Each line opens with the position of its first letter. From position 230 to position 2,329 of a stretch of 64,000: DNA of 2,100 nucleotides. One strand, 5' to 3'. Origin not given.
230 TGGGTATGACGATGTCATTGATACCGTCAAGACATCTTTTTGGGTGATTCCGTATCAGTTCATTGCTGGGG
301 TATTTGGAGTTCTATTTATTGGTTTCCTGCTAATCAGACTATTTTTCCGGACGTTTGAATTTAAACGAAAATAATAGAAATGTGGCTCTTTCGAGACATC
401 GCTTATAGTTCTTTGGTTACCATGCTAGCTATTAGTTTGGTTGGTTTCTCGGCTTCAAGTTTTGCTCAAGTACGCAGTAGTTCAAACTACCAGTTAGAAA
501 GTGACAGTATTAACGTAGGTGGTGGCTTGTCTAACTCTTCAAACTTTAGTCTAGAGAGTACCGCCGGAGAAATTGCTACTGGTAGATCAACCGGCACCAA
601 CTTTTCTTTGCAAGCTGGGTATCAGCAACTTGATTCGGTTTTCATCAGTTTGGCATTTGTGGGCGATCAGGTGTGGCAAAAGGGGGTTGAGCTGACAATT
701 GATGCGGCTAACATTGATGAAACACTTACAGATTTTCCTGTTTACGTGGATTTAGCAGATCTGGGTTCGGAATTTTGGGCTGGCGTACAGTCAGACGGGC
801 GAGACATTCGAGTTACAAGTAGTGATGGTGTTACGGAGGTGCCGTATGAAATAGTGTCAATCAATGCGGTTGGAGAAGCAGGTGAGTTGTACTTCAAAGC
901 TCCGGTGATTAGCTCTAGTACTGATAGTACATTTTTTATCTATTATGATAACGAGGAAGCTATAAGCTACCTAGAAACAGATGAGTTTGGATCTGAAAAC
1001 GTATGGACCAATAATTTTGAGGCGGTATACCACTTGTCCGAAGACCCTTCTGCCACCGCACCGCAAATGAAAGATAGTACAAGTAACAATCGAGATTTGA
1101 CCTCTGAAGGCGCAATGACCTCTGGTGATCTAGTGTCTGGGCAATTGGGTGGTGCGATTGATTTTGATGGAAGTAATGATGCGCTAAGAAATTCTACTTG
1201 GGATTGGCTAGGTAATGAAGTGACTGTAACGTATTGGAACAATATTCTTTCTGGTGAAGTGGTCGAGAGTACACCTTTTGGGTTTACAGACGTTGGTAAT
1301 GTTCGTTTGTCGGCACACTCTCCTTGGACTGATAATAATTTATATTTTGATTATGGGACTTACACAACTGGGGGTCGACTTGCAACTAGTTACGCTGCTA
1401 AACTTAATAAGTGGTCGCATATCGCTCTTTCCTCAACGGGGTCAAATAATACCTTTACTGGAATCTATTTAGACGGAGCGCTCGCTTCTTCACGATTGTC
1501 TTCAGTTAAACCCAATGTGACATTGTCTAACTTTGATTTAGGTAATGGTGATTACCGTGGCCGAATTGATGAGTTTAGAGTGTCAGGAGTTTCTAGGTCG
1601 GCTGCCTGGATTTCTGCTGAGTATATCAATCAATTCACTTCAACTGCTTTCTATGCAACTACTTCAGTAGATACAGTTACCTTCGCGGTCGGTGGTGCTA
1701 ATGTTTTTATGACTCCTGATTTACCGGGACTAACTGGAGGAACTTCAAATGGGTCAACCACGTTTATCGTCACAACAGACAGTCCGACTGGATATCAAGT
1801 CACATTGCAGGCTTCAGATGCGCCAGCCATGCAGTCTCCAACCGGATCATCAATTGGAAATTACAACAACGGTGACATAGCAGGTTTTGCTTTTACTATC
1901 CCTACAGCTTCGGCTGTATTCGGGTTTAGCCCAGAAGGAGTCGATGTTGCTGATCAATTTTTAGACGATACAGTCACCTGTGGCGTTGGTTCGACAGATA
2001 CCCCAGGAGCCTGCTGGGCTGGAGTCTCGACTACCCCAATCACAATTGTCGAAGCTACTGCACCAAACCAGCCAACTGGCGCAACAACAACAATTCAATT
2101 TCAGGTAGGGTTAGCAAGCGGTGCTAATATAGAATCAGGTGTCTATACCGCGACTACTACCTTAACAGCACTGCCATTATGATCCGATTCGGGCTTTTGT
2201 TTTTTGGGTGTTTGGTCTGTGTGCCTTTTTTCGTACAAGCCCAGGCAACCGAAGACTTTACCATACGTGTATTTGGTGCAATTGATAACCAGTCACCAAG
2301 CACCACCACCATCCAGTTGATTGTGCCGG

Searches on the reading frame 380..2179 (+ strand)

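Call 71: search_protein_families(library=pfam, proteins=[window:380-2179:+])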
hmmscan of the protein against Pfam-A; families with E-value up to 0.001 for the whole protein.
window:380-2179:+ (600 aa): 1 family
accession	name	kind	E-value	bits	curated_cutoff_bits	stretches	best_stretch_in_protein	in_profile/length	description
PF10102.14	DUF2341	-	0.00024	21.9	23.4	1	139-196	1-57/84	Domain of unknown function (DUF2341)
